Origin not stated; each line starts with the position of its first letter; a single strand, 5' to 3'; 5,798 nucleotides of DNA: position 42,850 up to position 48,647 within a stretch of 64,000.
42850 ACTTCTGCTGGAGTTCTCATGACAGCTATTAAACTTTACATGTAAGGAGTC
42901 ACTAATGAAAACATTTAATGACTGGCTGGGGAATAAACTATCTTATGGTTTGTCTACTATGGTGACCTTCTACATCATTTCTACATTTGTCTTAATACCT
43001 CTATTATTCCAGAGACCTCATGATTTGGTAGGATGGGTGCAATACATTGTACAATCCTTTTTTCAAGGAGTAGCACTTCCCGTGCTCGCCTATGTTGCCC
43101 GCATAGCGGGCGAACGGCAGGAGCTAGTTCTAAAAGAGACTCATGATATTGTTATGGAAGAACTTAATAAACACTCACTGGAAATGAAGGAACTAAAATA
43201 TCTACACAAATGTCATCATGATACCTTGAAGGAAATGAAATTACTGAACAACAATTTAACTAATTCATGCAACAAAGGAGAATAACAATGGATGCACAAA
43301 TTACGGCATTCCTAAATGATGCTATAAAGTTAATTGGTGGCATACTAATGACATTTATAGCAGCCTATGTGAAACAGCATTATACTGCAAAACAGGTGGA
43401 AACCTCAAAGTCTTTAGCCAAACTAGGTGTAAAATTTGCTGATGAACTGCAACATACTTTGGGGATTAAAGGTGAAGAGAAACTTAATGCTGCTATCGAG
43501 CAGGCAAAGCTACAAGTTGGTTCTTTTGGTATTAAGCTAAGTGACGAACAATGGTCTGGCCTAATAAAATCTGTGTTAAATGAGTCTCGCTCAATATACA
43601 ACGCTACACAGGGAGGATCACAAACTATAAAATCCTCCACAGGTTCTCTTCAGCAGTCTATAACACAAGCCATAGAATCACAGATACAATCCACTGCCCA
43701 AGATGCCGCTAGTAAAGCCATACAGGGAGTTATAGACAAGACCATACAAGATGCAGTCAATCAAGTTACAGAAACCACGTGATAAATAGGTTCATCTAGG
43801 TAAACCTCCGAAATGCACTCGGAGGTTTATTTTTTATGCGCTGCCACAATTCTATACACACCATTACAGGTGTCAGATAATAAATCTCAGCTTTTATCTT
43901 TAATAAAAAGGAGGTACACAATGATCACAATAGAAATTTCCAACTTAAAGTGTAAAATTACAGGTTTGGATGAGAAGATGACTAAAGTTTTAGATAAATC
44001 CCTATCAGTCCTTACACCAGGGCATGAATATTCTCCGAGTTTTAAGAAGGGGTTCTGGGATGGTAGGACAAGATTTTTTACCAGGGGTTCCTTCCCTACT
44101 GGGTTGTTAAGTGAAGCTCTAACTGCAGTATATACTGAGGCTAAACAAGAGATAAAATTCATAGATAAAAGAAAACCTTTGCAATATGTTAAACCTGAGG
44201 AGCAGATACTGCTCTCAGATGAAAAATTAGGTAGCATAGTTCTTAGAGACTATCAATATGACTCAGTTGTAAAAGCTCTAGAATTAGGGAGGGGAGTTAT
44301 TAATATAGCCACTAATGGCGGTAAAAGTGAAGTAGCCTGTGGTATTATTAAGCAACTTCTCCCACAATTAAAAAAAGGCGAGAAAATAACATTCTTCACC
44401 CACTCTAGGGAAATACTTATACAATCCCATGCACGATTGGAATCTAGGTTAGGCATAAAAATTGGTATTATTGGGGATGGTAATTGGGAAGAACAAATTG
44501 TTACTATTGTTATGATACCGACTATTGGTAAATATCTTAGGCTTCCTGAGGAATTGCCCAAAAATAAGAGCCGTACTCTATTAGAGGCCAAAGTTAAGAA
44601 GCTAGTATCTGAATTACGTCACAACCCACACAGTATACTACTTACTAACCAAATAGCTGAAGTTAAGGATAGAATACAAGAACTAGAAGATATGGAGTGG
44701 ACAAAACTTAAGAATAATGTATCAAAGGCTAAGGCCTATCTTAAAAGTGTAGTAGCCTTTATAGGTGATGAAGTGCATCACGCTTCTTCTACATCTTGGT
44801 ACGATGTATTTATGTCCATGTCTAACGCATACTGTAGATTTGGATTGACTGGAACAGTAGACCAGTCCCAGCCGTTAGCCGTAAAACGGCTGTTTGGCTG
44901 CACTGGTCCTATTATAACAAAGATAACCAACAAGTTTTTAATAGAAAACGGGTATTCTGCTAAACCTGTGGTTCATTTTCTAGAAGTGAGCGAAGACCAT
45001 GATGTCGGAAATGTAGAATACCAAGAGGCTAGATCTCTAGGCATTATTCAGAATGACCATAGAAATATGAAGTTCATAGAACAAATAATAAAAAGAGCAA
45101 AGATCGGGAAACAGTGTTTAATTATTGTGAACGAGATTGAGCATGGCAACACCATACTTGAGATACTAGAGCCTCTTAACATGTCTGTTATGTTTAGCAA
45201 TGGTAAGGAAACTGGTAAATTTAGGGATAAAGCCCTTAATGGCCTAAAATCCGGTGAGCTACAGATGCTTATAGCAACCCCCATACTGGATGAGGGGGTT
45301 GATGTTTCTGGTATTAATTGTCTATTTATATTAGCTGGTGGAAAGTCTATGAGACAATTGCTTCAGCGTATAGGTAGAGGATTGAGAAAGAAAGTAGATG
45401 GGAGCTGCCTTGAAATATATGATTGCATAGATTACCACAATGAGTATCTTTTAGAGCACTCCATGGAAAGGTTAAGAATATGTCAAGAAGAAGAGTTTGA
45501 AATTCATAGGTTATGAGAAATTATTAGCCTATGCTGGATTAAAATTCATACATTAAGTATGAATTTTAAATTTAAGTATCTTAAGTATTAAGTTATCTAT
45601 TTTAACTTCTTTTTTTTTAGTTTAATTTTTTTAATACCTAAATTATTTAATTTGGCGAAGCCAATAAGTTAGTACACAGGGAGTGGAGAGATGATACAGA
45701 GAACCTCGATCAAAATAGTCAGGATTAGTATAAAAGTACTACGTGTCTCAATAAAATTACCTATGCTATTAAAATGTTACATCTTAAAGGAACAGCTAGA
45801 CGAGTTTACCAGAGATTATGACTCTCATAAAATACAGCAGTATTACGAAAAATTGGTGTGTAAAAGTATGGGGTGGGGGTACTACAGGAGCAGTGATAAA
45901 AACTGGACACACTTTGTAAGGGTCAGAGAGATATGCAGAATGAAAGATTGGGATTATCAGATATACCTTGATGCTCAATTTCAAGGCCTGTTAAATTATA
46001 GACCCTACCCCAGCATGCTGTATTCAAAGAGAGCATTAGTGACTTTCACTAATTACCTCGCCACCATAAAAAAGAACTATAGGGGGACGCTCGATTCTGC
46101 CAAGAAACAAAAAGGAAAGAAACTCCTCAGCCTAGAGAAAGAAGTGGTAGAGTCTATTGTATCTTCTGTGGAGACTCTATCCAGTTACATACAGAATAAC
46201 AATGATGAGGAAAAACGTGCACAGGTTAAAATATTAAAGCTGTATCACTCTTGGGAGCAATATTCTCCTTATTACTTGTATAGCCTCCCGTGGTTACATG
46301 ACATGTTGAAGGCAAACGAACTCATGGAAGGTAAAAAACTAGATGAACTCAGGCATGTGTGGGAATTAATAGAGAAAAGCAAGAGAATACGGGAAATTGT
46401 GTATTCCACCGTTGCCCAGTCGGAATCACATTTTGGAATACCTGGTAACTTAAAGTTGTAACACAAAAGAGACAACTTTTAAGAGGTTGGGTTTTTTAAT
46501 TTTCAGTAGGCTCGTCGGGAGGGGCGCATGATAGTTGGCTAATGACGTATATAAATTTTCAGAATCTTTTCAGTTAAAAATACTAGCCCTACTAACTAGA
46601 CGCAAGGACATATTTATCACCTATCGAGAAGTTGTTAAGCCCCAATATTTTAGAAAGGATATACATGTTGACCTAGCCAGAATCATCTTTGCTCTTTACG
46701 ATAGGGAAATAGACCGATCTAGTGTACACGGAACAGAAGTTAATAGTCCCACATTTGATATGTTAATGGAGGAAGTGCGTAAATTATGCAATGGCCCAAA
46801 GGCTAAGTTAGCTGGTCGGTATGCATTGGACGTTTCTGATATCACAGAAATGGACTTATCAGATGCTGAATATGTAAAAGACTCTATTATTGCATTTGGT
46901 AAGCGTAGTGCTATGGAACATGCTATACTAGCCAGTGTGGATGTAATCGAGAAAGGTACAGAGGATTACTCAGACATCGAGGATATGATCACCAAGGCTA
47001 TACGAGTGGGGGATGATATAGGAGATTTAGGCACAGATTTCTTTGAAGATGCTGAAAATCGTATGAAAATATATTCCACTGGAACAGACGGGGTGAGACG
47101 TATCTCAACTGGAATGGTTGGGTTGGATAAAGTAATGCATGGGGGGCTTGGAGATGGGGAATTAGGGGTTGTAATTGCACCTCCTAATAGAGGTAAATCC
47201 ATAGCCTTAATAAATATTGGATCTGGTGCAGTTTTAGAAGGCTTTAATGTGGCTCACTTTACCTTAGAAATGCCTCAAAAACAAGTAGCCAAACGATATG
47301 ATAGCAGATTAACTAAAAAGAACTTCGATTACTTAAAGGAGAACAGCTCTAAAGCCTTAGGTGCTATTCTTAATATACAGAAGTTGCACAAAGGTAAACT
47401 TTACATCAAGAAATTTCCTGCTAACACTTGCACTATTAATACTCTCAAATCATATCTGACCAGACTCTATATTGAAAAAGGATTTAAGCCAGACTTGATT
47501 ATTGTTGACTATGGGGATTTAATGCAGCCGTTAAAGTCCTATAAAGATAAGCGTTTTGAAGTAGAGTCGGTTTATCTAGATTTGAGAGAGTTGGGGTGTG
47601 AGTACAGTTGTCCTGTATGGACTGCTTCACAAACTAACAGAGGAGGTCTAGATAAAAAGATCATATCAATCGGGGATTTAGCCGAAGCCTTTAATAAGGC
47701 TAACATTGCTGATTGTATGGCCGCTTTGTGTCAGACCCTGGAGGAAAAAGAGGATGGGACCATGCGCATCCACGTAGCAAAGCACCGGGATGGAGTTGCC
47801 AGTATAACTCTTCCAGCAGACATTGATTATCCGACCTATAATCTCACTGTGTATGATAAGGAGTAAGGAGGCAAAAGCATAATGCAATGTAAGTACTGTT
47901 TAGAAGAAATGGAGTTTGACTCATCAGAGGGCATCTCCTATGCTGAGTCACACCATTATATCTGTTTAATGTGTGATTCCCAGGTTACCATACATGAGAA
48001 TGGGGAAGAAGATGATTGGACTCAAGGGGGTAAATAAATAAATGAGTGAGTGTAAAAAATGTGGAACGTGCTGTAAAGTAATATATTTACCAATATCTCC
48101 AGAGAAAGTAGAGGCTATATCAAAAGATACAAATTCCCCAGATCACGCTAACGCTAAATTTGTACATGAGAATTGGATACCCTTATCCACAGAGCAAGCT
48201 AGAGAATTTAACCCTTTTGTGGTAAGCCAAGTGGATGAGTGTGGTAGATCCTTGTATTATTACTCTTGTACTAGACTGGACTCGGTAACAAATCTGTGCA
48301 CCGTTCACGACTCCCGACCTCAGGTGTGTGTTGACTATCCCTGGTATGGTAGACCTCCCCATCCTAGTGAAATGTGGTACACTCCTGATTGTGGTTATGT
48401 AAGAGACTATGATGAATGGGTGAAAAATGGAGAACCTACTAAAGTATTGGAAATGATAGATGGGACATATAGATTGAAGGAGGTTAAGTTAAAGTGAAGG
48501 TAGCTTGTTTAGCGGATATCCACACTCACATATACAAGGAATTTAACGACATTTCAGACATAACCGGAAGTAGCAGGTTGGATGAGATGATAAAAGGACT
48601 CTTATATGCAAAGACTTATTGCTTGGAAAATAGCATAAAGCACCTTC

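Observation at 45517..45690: Candidate replication origin/control region with palindrome and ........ iterons next to helicase genes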

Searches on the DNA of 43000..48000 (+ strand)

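Call 5: search_dna_similar(query=window:43000-48000:+, collection=phages, mode=near)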
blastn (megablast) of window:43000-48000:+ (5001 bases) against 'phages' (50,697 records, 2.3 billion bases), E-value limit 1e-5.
Records with a match: 8; places in all: 8; records where one place covers at least 80% of the query: 0.
Best place of each record, by identity: 95-99% 5; 90-95% 2; 60-80% 1.
By first word of the organism name: Bacillus 8.
By host as written in the record: Bacillus subtilis 5; Bacillus subtilis BEST7003 2; Bacillus sp. S4 1.
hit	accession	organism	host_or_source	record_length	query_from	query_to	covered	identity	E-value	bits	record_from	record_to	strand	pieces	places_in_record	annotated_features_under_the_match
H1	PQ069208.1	Bacillus phage S4-1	Bacillus sp. S4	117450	2105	2451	7%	74.0%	6e-27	130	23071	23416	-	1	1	record has no annotation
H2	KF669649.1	Bacillus phage CampHawk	Bacillus subtilis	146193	2095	2135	1%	95.2%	2e-7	66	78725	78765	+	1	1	UvrB helicase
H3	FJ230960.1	Bacillus phage SPO1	Bacillus subtilis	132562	2095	2135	1%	95.2%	2e-7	66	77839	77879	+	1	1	19.5: gp19.5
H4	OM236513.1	Bacillus phage SP82G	Bacillus subtilis BEST7003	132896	2095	2135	1%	95.2%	2e-7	66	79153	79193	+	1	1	hypothetical protein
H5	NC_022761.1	Bacillus phage CampHawk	Bacillus subtilis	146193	2095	2135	1%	95.2%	2e-7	66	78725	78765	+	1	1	DNA helicase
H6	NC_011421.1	Bacillus phage SPO1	Bacillus subtilis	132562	2095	2135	1%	95.2%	2e-7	66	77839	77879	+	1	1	19.5: DNA helicase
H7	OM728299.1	Bacillus phage vB_BsuM-Goe19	Bacillus subtilis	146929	2095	2135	1%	92.9%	8e-6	60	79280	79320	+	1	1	srmB: ATP-dependent RNA helicase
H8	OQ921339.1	Bacillus phage SPO1L4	Bacillus subtilis BEST7003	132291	2095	2135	1%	92.9%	8e-6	60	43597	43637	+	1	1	hypothetical protein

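Call 12: search_dna_similar(query=window:45400-45800:+, collection=phages, mode=distant, max_rows=20)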
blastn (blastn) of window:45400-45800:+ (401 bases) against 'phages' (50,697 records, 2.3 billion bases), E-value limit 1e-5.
No match.

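Call 71: search_rna_families(source=window, start=45300, end=45900, threshold=evalue, max_evalue=5)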
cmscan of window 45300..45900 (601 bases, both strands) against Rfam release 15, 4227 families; matches with E-value up to 5: 1.
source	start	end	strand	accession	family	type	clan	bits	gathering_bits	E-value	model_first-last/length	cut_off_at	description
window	45517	45566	-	RF01464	rliA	Gene; sRNA;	-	20.3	50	0.097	153-202/224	no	Listeria sRNA rliA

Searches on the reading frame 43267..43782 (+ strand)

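Call 9: search_protein_families(library=pfam, proteins=[window:43267-43782:+], max_evalue=0.01)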
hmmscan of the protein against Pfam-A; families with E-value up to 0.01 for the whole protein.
window:43267-43782:+ (171 aa): 3 families
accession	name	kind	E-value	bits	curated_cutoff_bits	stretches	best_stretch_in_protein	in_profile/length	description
PF09682.15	Phage_holin_6_1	-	4.5e-13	49.9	24.9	1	16-104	5-96/101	Bacteriophage holin of superfamily 6 (Holin_LLH)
PF07195.17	FliD_C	-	0.00015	21.8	25.4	1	37-144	108-210/236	Flagellar hook-associated protein 2 C-terminus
PF11715.16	Beta-prop_Nup120_160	-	0.0052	15.9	30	1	102-148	383-430/491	Nucleoporin Nup120/160, beta-propeller domain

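Call 10: search_protein_families(library=phrogs, proteins=[window:43267-43782:+], max_evalue=0.001)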
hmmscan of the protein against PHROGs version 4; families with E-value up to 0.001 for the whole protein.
window:43267-43782:+ (171 aa): 2 families
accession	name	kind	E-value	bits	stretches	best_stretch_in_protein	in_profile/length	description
phrog_608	-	lysis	1.1e-10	42.7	1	10-103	6-99/111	holin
phrog_6918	-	lysis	1.1e-08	36.1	1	8-114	1-105/114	holin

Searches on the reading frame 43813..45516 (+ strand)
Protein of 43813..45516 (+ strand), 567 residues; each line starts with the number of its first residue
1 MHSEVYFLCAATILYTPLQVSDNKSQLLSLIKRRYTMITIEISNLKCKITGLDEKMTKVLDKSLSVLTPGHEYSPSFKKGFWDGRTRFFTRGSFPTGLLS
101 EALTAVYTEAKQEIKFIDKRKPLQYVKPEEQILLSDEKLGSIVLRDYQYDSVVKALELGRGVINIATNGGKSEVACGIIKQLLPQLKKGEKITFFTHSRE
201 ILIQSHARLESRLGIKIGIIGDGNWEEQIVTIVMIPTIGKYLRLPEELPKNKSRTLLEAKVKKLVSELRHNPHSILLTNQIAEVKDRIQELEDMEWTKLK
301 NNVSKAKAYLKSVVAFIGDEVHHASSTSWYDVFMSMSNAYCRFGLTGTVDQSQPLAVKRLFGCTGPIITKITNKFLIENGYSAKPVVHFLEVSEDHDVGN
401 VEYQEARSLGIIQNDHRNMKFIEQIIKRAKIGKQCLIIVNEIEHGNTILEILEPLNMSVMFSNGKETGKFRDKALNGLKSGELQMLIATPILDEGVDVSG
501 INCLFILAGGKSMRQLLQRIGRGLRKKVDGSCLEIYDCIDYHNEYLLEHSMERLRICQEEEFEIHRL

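Call 9: search_protein_families(library=pfam, proteins=[window:43813-45516:+], max_evalue=0.01)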
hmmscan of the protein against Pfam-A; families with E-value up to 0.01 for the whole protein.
window:43813-45516:+ (567 aa): 6 families
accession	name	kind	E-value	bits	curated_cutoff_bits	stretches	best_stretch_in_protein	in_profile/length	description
PF00271.37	Helicase_C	-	6.8e-15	55.7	23.5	1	420-526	4-109/110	Helicase conserved C-terminal domain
PF04851.21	ResIII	-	3.7e-12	46.9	22.5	1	142-350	2-163/164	Type III restriction enzyme, res subunit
PF22590.2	Cas3-like_C_2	-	0.00021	22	27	1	433-527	3-105/106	CRISPR-associated nuclease/helicase Cas3, C-terminal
PF00270.35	DEAD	-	0.0022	18.2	26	0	150-218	6-77/167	DEAD/DEAH box helicase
PF16203.11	ERCC3_RAD25_C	-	0.004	16.9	27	0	457-529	80-154/248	ERCC3/RAD25/XPB C-terminal helicase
PF21241.2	UvsW_N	-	0.0043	17.9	25.3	0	53-101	17-66/81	DNA helicase UvsW, N-terminal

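Call 10: search_protein_families(library=phrogs, proteins=[window:43813-45516:+], max_evalue=0.001)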
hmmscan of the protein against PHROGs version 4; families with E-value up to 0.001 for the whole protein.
window:43813-45516:+ (567 aa): 4 families
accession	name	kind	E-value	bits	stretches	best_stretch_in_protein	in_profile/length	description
phrog_16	-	DNA, RNA and nucleotide metabolism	3.1e-98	331.2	2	139-562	268-617/986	DNA helicase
phrog_9690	-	DNA, RNA and nucleotide metabolism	1.2e-64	219.3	1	288-565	15-300/306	DNA helicase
phrog_14619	-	DNA, RNA and nucleotide metabolism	2.6e-45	156.3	1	52-267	21-245/314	DNA helicase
phrog_16259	-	DNA, RNA and nucleotide metabolism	8.6e-12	45.9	1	38-182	4-156/330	DNA helicase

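Call 106: search_dna_similar(query=window:43921-45516:+, collection=phages, mode=protein, max_rows=40, rows=spread)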
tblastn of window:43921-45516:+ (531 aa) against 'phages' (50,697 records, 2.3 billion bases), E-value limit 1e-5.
Records with a match: 1285; places in all: 1308; records where one place covers at least 80% of the query: 995.
Best place of each record, by identity: <60% 1285.
By first word of the organism name: Staphylococcus 346; Bacillus 250; Salmonella 163; Synechococcus 73; Enterococcus 70; Escherichia 62; Mycobacterium 56; Listeria 55; Lactobacillus 26; Vibrio 23; and 37 more.
By host as written in the record: - 178; Staphylococcus aureus 112; Listeria monocytogenes 43; Mycobacterium smegmatis mc2 155 33; Bacillus subtilis 27; Staphylococcus sp. 27; Bacillus cereus 26; Salmonella enterica 26; and 333 more.
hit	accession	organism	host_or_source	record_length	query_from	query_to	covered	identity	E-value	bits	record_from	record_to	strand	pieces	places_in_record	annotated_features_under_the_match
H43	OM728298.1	Bacillus phage vB_BsuM-Goe16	Bacillus subtilis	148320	4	531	99%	50.8%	2e-157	502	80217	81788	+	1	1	srmB: ATP-dependent RNA helicase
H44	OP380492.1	Bacillus phage Nachito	Bacillus sp. ET1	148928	13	530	98%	39.9%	5e-114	377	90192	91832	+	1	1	helicase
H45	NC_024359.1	Listeria phage LP-048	Listeria monocytogenes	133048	15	529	97%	39.1%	1e-94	321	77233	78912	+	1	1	DNA helicase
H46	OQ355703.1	Staphylococcus phage vB_SepM_BE25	Staphylococcus epidermidis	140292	22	531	96%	38.8%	8e-74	339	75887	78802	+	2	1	DNA helicase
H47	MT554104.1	Staphylococcus phage ESa1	lake water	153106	34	531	94%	38.8%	5e-97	328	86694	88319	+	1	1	DNA helicase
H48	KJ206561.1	Staphylococcus phage 812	Staphylococcus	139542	34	531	94%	38.8%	6e-97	328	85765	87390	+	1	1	hypothetical protein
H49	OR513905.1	Staphylococcus phage vB_SauH-H33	Staphylococcus aureus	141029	34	531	94%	38.8%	6e-97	328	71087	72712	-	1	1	hypothetical protein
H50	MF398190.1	Staphylococcus phage vB_SauM-fRuSau02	Staphylococcus aureus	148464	34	531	94%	38.8%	6e-97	328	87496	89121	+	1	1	dhlA: DNA helicase A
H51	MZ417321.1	Staphylococcus phage PG-2021_18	Staphylococcus xylosus M1997-2/10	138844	34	531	94%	38.6%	4e-97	328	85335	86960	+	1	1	record has no annotation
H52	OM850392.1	Staphylococcus phage B2-102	Staphylococcus aureus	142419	34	531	94%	38.5%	3e-96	326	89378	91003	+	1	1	record has no annotation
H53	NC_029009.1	Enterococcus phage EFDG1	Enterococcus faecalis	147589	22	528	95%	37.6%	2e-91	311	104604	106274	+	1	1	DNA helicase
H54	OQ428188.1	Staphylococcus phage ESa2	freshwater stream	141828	34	531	94%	38.3%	4e-96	325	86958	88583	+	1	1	DNA helicase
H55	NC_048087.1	Enterococcus phage EfV12-phi1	Enterococcus faecium TX1330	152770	22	528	95%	37.5%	1e-90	309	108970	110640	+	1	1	DNA helicase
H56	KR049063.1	Enterococcus phage EFLK1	Enterococcus faecalis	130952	22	528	95%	36.4%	4e-88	302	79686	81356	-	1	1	DNA helicase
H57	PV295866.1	Staphylococcus phage CIFT_MFB_MRSA13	Staphylococcus aureus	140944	20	531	96%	35.6%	1e-72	323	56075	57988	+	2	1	hypothetical protein (x2) | intron_gpI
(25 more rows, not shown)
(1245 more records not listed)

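Call 107: get_annotated_region(hit=H50, flank=3000)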
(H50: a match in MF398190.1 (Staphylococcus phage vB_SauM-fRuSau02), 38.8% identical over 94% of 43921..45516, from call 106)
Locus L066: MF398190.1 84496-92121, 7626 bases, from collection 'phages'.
description: Staphylococcus phage vB_SauM-fRuSau02, complete genome.
organism: Staphylococcus phage vB_SauM-fRuSau02 (NCBI taxid 2024543)
taxonomy: Viruses; Duplodnaviria; Heunggongvirae; Uroviricota; Caudoviricetes; Herelleviridae; Twortvirinae; Kayvirus
host: Staphylococcus aureus; source: -; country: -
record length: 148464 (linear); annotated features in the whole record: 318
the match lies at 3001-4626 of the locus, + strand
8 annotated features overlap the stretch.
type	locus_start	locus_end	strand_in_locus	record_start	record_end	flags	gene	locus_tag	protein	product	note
CDS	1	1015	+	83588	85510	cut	-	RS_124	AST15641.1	putative receptor binding protein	putative receptor binding protein; identical to Staphylococcus phage MSA6 phi_MSA6_ORF094 (AFN38768.1); Identified ...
CDS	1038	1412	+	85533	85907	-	-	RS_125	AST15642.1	hypothetical protein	similar to Staphylococcus phage G1 phi_MSA6_ORF095 (AFN38769.1)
CDS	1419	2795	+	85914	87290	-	-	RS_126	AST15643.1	putative receptor binding protein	putative receptor binding protein; similar to Staphylococcus phage MSA6 phi_MSA6_ORF096 (AFN38770.1); Identified ...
regulatory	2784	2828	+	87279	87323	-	-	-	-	terminator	Rho-independent transcription terminator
regulatory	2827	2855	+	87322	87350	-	-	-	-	promoter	-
CDS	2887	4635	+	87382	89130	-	dhlA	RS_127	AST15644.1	DNA helicase A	DhlA; DNA helicase A; similar to Staphylococcus phage G1 phi_MSA6_dhlA (AFN38771.1); Identified experimentally as a ...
CDS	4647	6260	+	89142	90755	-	-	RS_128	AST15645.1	hypothetical protein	putative Rep protein; similar to Staphylococcus phage MSA6 phi_MSA6_ORF098 (AFN38772.1)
CDS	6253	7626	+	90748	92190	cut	dhlB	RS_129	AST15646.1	DNA helicase B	DhlB; putative DNA helicase B; identical to Staphylococcus phage MSA6 phi_MSA6_dhlB (AFN38773.1); Identified ...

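Call 108: search_protein_families(library=pfam, proteins=[L066:4647-6260:+], max_evalue=0.01)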
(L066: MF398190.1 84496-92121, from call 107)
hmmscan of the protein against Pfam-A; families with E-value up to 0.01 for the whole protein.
L066:4647-6260:+ (537 aa): 6 families
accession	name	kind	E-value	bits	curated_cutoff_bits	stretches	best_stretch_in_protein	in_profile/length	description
PF13412.12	HTH_24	-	3.1e-05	23.9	21.9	1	26-54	19-47/48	Winged helix-turn-helix DNA-binding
PF08279.18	HTH_11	-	0.00053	20.2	25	1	26-61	17-53/55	HTH domain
PF12840.13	HTH_20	-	0.0011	19.4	27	1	28-57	22-50/51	Helix-turn-helix domain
PF14502.12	HTH_41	-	0.0012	18.7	25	1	25-65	7-46/48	Helix-turn-helix domain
PF13545.12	HTH_Crp_2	-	0.0015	18.9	27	1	20-55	17-53/70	Crp-like helix-turn-helix domain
PF05732.17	RepL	-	0.0018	18.2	20.3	1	6-55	57-106/164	Firmicute plasmid replication protein (RepL)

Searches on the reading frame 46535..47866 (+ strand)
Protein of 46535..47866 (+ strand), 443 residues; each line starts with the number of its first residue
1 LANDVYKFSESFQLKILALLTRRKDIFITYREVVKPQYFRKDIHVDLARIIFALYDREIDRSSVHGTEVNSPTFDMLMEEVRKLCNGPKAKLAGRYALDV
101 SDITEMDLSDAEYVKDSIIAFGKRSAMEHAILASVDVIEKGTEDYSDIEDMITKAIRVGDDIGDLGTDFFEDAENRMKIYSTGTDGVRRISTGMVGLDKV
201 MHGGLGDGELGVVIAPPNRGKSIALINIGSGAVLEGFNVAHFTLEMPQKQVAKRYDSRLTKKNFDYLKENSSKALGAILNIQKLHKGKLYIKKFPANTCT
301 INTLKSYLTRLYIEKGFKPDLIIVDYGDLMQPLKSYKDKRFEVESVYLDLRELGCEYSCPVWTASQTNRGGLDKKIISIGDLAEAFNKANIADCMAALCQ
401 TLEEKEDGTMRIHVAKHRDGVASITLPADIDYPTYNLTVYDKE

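Call 9: search_protein_families(library=pfam, proteins=[window:46535-47866:+], max_evalue=0.01)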
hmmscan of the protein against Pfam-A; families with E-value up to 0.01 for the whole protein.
window:46535-47866:+ (443 aa): 4 families
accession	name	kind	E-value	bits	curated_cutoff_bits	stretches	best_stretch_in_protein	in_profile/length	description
PF03796.21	DnaB_C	-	7.3e-23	81.7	27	1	190-421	2-238/255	DnaB-like helicase C terminal domain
PF20307.4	divDNAB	-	2.5e-05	23.6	26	0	288-418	171-297/356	Divergent DnaB-like ATPase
PF13481.12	AAA_25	-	0.0016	18.5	27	1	197-368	22-191/195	AAA domain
PF06745.19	ATPase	-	0.003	17.4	26.6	1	190-270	1-80/231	KaiC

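Call 10: search_protein_families(library=phrogs, proteins=[window:46535-47866:+], max_evalue=0.001)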
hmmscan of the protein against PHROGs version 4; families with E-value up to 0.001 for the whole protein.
window:46535-47866:+ (443 aa): 3 families
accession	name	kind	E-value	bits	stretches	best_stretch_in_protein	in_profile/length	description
phrog_19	-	DNA, RNA and nucleotide metabolism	9.9e-77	260.2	1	3-424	154-565/621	DnaB-like replicative helicase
phrog_239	-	DNA, RNA and nucleotide metabolism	1.9e-14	54.5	1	163-420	319-577/801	DNA primase/helicase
phrog_243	-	DNA, RNA and nucleotide metabolism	1.4e-13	51.4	1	203-422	30-246/273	DnaB-like replicative helicase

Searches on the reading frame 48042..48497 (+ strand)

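Call 9: search_protein_families(library=pfam, proteins=[window:48042-48497:+], max_evalue=0.01)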
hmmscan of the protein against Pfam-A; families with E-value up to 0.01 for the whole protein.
window:48042-48497:+ (151 aa): 1 family
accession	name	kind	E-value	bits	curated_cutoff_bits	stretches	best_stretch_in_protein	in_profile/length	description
PF03692.20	CxxCxxCC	-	1.1e-09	39.2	23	1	3-102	1-72/85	Putative zinc- or iron-chelating domain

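Call 10: search_protein_families(library=phrogs, proteins=[window:48042-48497:+], max_evalue=0.001)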
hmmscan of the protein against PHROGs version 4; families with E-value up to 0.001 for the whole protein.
window:48042-48497:+ (151 aa): 1 family
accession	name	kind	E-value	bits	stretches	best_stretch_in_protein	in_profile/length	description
phrog_14785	-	unknown function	6.3e-11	43.9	1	3-107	4-106/142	-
